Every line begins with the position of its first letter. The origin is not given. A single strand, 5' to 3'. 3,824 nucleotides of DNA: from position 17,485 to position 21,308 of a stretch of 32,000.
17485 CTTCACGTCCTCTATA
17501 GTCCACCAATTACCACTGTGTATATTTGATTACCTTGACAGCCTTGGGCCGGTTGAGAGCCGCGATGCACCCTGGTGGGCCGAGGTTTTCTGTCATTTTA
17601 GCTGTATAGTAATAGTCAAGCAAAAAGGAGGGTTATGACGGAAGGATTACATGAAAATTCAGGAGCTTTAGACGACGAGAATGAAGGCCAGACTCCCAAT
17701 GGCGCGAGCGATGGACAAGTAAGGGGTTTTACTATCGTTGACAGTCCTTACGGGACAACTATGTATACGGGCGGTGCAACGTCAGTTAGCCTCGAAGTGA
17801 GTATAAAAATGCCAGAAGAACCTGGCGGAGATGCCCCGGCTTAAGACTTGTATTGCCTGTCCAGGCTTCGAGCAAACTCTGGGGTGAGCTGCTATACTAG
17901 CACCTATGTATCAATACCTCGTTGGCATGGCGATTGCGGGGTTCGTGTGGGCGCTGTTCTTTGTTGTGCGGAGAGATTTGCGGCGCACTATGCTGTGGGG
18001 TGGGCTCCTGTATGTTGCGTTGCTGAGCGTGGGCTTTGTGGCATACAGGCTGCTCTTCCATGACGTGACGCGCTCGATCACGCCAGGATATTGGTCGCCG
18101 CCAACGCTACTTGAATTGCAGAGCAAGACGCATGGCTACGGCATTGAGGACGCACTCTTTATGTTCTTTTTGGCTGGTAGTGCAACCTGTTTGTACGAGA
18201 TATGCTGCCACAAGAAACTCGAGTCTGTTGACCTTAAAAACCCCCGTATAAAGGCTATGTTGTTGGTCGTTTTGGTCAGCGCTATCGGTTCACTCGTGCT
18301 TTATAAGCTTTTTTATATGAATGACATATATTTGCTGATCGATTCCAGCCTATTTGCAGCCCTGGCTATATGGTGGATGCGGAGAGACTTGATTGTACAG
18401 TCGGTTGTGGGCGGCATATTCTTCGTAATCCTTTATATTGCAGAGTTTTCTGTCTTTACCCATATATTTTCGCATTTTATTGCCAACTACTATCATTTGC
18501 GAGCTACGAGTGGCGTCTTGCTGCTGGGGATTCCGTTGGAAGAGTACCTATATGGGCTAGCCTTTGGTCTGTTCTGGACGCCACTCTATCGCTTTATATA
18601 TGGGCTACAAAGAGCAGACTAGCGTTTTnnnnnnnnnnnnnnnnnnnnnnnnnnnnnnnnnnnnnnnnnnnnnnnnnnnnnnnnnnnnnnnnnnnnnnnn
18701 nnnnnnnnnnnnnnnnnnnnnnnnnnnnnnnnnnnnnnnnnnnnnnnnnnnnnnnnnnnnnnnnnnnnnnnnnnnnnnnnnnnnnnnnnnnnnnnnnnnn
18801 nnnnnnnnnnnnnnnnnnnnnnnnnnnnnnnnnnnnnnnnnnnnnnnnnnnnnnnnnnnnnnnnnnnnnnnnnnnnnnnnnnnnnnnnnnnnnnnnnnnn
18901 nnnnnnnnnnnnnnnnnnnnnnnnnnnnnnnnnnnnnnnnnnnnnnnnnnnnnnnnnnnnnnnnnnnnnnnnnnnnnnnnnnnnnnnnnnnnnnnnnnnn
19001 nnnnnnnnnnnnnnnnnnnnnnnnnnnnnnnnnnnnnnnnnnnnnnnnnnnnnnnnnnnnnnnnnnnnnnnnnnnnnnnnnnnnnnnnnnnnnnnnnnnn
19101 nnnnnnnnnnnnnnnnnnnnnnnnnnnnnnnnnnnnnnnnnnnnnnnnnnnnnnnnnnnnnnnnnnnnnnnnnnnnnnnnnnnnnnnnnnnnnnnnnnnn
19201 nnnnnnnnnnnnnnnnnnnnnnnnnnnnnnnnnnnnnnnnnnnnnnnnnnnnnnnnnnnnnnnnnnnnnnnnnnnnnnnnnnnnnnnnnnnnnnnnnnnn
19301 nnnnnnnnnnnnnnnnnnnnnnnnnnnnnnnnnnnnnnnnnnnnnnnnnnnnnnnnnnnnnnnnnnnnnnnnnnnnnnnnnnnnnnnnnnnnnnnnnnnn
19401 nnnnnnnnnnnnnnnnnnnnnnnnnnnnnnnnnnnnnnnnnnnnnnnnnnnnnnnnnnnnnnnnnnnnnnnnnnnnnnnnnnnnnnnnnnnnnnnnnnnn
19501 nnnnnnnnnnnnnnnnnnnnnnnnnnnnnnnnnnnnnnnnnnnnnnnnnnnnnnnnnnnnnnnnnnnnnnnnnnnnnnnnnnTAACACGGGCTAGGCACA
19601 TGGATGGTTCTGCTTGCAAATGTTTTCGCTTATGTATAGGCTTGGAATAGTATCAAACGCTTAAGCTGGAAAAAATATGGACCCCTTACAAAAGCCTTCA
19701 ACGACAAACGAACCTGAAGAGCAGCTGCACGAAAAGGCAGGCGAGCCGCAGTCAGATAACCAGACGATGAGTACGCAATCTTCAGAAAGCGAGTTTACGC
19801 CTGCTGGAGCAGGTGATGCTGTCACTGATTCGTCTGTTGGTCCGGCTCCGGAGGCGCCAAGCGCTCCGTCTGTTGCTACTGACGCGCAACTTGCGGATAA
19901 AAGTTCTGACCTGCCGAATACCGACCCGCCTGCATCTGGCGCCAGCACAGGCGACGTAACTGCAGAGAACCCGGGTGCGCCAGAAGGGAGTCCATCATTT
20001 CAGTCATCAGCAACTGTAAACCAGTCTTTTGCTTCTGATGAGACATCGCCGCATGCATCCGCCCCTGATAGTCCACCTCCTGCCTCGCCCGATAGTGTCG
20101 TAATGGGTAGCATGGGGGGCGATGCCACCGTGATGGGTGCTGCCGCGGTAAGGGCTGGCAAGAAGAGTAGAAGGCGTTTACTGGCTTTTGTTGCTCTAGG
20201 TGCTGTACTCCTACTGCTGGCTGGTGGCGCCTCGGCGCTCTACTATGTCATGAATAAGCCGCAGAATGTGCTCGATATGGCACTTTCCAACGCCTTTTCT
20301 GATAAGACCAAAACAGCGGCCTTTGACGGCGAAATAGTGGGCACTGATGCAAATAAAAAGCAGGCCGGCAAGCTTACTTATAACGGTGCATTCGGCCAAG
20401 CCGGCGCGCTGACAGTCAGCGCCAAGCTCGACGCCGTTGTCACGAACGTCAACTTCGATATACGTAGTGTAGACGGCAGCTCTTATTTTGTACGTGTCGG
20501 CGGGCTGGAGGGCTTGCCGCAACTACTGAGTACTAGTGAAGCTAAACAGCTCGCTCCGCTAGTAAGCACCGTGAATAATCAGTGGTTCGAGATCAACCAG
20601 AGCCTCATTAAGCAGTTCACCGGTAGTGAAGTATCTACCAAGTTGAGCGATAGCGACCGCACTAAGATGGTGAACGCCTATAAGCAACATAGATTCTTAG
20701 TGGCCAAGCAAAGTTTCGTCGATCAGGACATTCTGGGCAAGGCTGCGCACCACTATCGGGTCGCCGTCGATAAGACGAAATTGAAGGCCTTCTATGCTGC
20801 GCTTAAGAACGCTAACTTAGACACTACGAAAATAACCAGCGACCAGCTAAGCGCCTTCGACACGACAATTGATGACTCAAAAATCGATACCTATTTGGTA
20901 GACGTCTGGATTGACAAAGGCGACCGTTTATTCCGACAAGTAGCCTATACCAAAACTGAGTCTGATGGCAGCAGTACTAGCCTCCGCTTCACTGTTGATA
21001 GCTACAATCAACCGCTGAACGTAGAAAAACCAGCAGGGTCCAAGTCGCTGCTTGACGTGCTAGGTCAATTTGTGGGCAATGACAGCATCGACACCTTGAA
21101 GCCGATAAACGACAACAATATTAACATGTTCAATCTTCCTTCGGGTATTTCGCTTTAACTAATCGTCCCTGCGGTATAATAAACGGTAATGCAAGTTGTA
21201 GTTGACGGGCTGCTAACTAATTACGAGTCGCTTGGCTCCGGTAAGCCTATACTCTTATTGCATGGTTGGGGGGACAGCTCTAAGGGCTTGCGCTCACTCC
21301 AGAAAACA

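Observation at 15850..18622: tRNA-adjacent cluster: PglC-type PGT overlapping an ATP-grasp ligase, then an orphan acidic peptide and a lycopene-cyclase-domain membrane protein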

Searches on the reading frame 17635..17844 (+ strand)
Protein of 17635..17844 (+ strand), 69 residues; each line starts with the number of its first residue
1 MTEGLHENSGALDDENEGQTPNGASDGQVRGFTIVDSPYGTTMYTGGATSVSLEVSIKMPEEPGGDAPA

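Call 4: search_protein_families(library=pfam, proteins=[window:17635-17844:+], max_evalue=0.01)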
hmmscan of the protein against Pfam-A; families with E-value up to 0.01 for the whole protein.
window:17635-17844:+ (69 aa): 0 families

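Call 5: search_protein_families(library=ncbifam, proteins=[window:17635-17844:+], max_evalue=0.01)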
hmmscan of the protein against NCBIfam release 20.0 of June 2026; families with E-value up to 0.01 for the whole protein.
window:17635-17844:+ (69 aa): 0 families

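Call 82: search_protein_families(library=padloc, proteins=[window:17635-17844:+], max_evalue=0.001)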
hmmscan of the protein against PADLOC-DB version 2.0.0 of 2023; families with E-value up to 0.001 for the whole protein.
window:17635-17844:+ (69 aa): 0 families

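Call 83: search_protein_families(library=phrogs, proteins=[window:17635-17844:+], max_evalue=0.001)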
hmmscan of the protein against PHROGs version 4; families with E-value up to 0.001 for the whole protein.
window:17635-17844:+ (69 aa): 0 families

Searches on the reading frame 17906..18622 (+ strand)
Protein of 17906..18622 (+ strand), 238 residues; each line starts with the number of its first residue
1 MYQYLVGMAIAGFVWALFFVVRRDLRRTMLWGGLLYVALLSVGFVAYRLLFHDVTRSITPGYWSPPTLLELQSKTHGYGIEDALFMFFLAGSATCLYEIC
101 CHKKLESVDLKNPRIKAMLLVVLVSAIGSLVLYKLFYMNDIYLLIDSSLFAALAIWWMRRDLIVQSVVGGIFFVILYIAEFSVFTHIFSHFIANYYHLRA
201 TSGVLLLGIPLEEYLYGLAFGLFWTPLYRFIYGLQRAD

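Call 4: search_protein_families(library=pfam, proteins=[window:17906-18622:+], max_evalue=0.01)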
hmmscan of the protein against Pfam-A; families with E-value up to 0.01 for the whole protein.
window:17906-18622:+ (238 aa): 1 family
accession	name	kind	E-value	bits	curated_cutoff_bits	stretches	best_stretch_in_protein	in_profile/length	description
PF18916.5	Lycopene_cyc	-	7.7e-15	55.7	27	1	139-230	1-91/92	Lycopene cyclase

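Call 5: search_protein_families(library=ncbifam, proteins=[window:17906-18622:+], max_evalue=0.01)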
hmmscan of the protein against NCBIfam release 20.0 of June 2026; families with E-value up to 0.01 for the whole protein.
window:17906-18622:+ (238 aa): 0 families

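Call 12: find_homologous_proteins(query=window:17906-18622:+)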
Query window:17906-18622:+ (238 aa): 22 proteins with E <= 0.001 among 1096 candidates.
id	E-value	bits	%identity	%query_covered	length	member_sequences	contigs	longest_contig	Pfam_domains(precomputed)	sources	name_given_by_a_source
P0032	4.7e-152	522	100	100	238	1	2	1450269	PF18916.6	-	-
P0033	2.1e-86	308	59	100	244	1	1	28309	PF18916.6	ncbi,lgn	-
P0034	3.0e-71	258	54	100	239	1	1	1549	PF18916.6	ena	-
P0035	5.6e-70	254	51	100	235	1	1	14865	PF18916.6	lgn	-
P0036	1.2e-68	249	52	93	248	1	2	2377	PF18916.6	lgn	-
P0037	8.5e-67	243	53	88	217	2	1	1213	PF18916.6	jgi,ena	-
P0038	1.3e-66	243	50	97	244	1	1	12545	PF18916.6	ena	-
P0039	1.9e-64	236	51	94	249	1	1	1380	PF18916.6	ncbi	-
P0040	2.0e-60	222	47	96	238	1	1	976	PF18916.6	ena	-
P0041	2.5e-59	219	47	95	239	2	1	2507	PF18916.6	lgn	-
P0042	2.1e-53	200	42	99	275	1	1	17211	PF18916.6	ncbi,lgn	-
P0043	5.1e-53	198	44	99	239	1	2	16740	PF18916.6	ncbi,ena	-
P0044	1.0e-52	197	46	94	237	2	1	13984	PF18916.6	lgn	-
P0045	2.9e-51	193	40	100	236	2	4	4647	PF18916.6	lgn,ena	-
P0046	8.5e-50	188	41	100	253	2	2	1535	PF18916.6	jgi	jgi:hypothetical protein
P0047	4.5e-49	185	40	100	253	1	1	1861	PF18916.6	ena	-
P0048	1.2e-48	184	42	99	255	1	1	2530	PF18916.6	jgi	jgi:hypothetical protein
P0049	5.8e-48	182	45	90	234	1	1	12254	PF18916.6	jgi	jgi:hypothetical protein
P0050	1.5e-47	180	39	100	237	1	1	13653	PF18916.6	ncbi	-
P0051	1.1e-44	171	36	100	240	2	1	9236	PF18916.6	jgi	jgi:hypothetical protein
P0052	1.7e-29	121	39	80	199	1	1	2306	PF18916.6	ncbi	-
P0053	1.9e-26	111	37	74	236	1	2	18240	PF18916.6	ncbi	-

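Call 14: find_encoding_contigs(protein=P0033, flank=8000, max_places=2)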
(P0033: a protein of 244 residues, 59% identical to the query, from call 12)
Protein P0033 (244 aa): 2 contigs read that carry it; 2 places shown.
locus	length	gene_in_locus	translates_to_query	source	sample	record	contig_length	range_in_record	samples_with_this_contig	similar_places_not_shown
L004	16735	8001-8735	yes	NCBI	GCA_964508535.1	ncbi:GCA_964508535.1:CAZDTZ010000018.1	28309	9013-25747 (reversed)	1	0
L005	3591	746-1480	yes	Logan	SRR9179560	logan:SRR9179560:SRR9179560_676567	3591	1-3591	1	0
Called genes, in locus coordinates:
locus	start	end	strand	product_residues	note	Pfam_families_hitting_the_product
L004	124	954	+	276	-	-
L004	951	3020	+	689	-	PF22745:Nlig-Ia, PF01653:DNA_ligase_aden, PF03120:OB_DNA_ligase, PF12826:HHH_2, PF14520:HHH_5 (weak), PF00633:HHH (weak), PF00533:BRCT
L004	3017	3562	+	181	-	PF01725:Ham1p_like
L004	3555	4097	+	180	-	PF00293:NUDIX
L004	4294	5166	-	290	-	-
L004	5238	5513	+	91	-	-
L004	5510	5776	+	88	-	PF15738:YafQ_toxin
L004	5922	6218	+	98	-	-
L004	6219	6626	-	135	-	-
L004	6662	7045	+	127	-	-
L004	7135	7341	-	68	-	-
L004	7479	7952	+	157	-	PF00885:DMRL_synthase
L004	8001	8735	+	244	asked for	PF18916:Lycopene_cyc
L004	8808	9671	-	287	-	PF01040:UbiA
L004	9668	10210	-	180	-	-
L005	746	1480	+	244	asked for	PF18916:Lycopene_cyc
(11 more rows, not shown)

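Call 15: find_encoding_contigs(protein=P0035, flank=8000, max_places=2)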
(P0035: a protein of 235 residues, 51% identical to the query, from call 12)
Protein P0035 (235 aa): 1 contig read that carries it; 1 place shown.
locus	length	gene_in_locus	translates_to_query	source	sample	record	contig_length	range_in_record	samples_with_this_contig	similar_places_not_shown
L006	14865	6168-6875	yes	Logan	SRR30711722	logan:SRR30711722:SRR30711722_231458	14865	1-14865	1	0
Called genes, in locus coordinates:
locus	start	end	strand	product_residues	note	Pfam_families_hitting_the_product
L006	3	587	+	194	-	?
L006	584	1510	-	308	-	PF02899:Phage_int_SAM_1, PF13102:Phage_int_SAM_5 (weak), PF13495:Phage_int_SAM_4 (faint), PF00589:Phage_integrase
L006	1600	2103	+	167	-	PF00334:NDK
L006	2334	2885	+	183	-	-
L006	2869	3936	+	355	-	PF13623:SurA_N_2, PF13624:SurA_N_3, PF13145:Rotamase_2, PF13616:Rotamase_3, PF00639:Rotamase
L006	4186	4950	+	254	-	PF01909:NTP_transf_2 (weak), PF18765:Polbeta (weak)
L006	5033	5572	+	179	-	-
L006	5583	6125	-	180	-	-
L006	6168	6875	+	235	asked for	PF18916:Lycopene_cyc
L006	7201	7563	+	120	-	-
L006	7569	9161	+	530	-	-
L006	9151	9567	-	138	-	PF22811:Zn_ribbon_NrdR, PF03477:ATP-cone (weak)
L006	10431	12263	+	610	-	PF07973:tRNA_SAD, PF00587:tRNA-synt_2b, PF03129:HGTP_anticodon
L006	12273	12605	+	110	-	PF01035:DNA_binding_1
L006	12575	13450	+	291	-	PF01715:IPPT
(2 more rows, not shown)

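Call 16: find_encoding_contigs(protein=P0038, flank=8000, max_places=2)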
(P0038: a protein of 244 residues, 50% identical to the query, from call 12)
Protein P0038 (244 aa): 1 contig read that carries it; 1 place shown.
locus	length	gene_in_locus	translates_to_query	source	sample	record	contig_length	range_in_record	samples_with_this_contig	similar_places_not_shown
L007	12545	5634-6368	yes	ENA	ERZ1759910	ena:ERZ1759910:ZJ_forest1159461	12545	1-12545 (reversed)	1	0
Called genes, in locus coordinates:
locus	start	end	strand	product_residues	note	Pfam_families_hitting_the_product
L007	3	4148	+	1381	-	?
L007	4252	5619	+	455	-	PF19077:Big_13 (weak)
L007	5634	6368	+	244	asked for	PF18916:Lycopene_cyc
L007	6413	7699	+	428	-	PF03952:Enolase_N, PF00113:Enolase_C, PF13378:MR_MLE_C (weak), PF07476:MAAL_C (faint)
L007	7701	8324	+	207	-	PF00300:His_Phos_1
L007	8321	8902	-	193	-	-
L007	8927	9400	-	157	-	PF06983:3-dmu-9_3-mt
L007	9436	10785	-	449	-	-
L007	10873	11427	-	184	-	PF03640:Lipoprotein_15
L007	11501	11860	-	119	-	-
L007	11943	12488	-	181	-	-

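Call 23: search_solved_structures(query=window:17906-18622:+, max_evalue=1, show_alignments=1)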
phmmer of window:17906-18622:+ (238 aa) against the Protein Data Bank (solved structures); distinct sequences matched with E-value up to 1: 0.

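Call 27: find_related_loci(query=A3, collection=genome_contigs, flank=10000)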
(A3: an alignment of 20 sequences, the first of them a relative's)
Query A3 (238 aa) in genome_contigs; peptide patterns used: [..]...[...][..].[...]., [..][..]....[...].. (x = any residue, [..] = any of these).
67 stretches matched a pattern; 13 encode a relative of the query (tblastn E <= 1e-3); 13 distinct loci.
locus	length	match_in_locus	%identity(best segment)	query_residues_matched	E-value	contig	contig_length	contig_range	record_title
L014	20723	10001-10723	59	1-237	7e-88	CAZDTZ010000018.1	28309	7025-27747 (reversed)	MAG TPA_asm: uncultured Candidatus Saccharibacteria bacterium isolate SRP200132_co1_471 genome assembly, contig: NODE_28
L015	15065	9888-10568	49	1-230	7e-71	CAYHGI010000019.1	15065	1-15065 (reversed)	MAG TPA_asm: uncultured Candidatus Saccharibacteria bacterium isolate ERP119705_co12_309 genome assembly, contig: NODE_4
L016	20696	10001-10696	42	1-235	1e-60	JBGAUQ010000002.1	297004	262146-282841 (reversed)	MAG: Candidatus Saccharimonadales bacterium isolate MAG_AAO_AS.77 AAOAS-77_NODE_2_length_297004_cov_11.501325, whole gen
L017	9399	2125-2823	42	1-235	3e-55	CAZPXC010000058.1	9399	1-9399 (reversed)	MAG TPA_asm: uncultured Methanosarcinales archaeon isolate binchicken_co151_549 genome assembly, contig: NODE_11576_leng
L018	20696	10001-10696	39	1-235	7e-52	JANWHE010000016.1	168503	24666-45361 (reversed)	MAG: Candidatus Saccharimonadales bacterium isolate CRAIB_MAG7 c_000000056875, whole genome shotgun sequence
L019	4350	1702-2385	39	4-235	6e-51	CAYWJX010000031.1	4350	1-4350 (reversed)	MAG TPA_asm: uncultured Candidatus Saccharibacteria bacterium isolate binchicken_co3_505 genome assembly, contig: NODE_6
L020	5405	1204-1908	41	1-238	2e-50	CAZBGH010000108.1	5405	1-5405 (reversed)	MAG TPA_asm: uncultured Methanosarcinales archaeon isolate binchicken_co21_254 genome assembly, contig: NODE_19464_lengt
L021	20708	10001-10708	36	1-238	3e-47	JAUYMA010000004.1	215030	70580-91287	MAG: Nanoarchaeota archaeon isolate C24_metabat.bin.61 C24_k141_1038144, whole genome shotgun sequence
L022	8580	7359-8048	42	1-234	2e-52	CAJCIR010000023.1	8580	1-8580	Chlamydiae bacterium isolate BOG_genome_mining.3 genome assembly, contig: k141_2085972, whole genome shotgun sequence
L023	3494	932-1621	39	3-235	1e-44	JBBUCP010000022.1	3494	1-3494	MAG: Patescibacteria group bacterium isolate H52-bin124_1 H52_bin124_1_000000000022, whole genome shotgun sequence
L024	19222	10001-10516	28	35-221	5e-7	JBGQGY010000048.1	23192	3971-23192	MAG: bacterium isolate OBJ2_061818_090_16 k141_546105_length_23192_cov_92.1180, whole genome shotgun sequence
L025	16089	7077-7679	28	37-228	3e-6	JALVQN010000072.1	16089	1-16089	MAG: Desulfobacterales bacterium isolate A3_metabat2_scaf2bin.054 A3_NODE_2107_length_16089_cov_2.234620, whole genome s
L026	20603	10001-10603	29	37-228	3e-6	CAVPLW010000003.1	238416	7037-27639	MAG: uncultured delta proteobacterium isolate MFD09964.bin.3.171 genome assembly, contig: contig_15772, whole genome sho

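Call 66: predict_structure(alignment_id=A3)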
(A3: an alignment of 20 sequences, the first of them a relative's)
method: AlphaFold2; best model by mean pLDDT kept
length: 238 residues; sequences in the alignment: 20
mean_pLDDT: 83.9   pTM: 0.83
mean pLDDT of the five models: 83.9, 82.2, 81.7, 79.0, 77.5
residues with pLDDT >= 90: 105; 70-90: 101; 50-70: 31; < 50: 1
segments of 3 or more residues with pLDDT < 50: none
pLDDT, mean of each block of 10 residues (from residue 1): 84 95 90 88 79 58 69 72 89 90 69 75 92 81 89 94 95 95 91 81 89 93 91 61
secondary structure, 60 per line:
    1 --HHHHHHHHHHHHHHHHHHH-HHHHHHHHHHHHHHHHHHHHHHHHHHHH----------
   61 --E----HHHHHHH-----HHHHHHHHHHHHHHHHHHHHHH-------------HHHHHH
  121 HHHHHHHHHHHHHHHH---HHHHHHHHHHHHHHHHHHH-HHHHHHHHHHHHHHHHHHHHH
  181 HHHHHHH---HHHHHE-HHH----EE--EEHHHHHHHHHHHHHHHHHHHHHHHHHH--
elements in order: H3-21 H23-50 H68-74 H80-101 H115-136 H140-158 H160-187 H191-195 H211-236

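Call 70: fold_search(model_id=the predicted structure, library=pdb)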
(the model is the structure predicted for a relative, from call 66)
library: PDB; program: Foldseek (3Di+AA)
matches with E <= 10: 38; with E <= 0.001: 0
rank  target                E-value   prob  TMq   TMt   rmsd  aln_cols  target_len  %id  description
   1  9kpz_E                1.8e+00  0.11  0.17  0.18  24.2       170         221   15  Structure of TolQRA complex at pH 5.4 from E.coli (released 2026-03-04)
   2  3wo7_B                3.0e+00  0.03  0.14  0.15  19.3       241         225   11  Crystal structure of YidC from Bacillus halodurans (form II) (released 2014-04-23)
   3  6wty_G                3.5e+00  0.03  0.17  0.15  24.7       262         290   11  Plasmodium vivax reticulocyte binding protein 2b (PvRBP2b) bound to human monoclonal antibody 253245 (released 2021-01-27)
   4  4qtn_A                3.6e+00  0.07  0.25  0.25  16.8       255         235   16  Crystal structure of the Vitamin B3 transporter PnuC (released 2014-10-08)
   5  9ddo_B                3.6e+00  0.02  0.13  0.14  24.2       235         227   14  E. coli TonB-ExbBD TonB bound to ExbB chain C (released 2025-07-09)
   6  7sv7_A                4.0e+00  0.03  0.16  0.05  26.9       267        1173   16  The complex of phosphorylated human cystic fibrosis transmembrane conductance regulator (CFTR) with ATP/Mg and Tezacaf (released 2022-01-12)
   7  6jy3_C                4.4e+00  0.04  0.21  0.20  15.7       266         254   13  Monomeric Form of Bovine Heart Cytochrome c Oxidase in the Fully Oxidized State (released 2019-09-18)
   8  4qtn_C                4.6e+00  0.06  0.25  0.25  17.0       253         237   15  Crystal structure of the Vitamin B3 transporter PnuC (released 2014-10-08)
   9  6wqo_A                4.6e+00  0.03  0.17  0.15  24.9       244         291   11  Plasmodium vivax reticulocyte binding protein 2b (PvRBP2b) bound to human monoclonal antibody 283284 (released 2021-01-27)
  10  9kpz_D                4.8e+00  0.04  0.19  0.19  25.6       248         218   11  Structure of TolQRA complex at pH 5.4 from E.coli (released 2026-03-04)
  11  1occ_C                5.5e+00  0.02  0.17  0.16  16.2       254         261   16  STRUCTURE OF BOVINE HEART CYTOCHROME C OXIDASE AT THE FULLY OXIDIZED STATE (released 1996-12-07)
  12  2ybb_N                5.5e+00  0.02  0.17  0.16  16.2       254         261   16  Fitted model for bovine mitochondrial supercomplex I1III2IV1 by single particle cryo-EM (EMD-1876) (released 2011-10-19)
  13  7zkz_A                5.8e+00  0.08  0.30  0.30  11.1       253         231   14  Crystal structure of cystinosin from Arabidopsis thaliana bound to two nanobodies (released 2022-08-31)
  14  9k49_B                5.8e+00  0.04  0.16  0.18  26.6       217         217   13  Cryo-EM structure of inner membrane TolQRA complex in CYMAL-6-Neopentyl Glycol detergent micelles (released 2025-07-09)
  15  1v54_C                5.8e+00  0.04  0.22  0.20  15.9       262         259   14  Bovine heart cytochrome c oxidase at the fully oxidized state (released 2003-12-23)
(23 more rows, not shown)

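Call 82: search_protein_families(library=padloc, proteins=[window:17906-18622:+], max_evalue=0.001)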
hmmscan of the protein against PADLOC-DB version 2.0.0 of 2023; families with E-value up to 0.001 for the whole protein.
window:17906-18622:+ (238 aa): 0 families

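Call 83: search_protein_families(library=phrogs, proteins=[window:17906-18622:+], max_evalue=0.001)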
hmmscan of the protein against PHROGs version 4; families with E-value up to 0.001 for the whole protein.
window:17906-18622:+ (238 aa): 0 families

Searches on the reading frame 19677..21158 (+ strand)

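Call 4: search_protein_families(library=pfam, proteins=[window:19677-21158:+], max_evalue=0.01)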
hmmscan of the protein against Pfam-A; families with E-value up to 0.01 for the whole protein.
window:19677-21158:+ (493 aa): 0 families

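Call 5: search_protein_families(library=ncbifam, proteins=[window:19677-21158:+], max_evalue=0.01)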
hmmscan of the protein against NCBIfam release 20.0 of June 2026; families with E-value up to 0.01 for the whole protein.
window:19677-21158:+ (493 aa): 1 family
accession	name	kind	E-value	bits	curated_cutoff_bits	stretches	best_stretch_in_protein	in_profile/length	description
NF053532.1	lipo_SCO4651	subfamily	1.6e-08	34.6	65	1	349-453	178-270/277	SCO4651 family lipoprotein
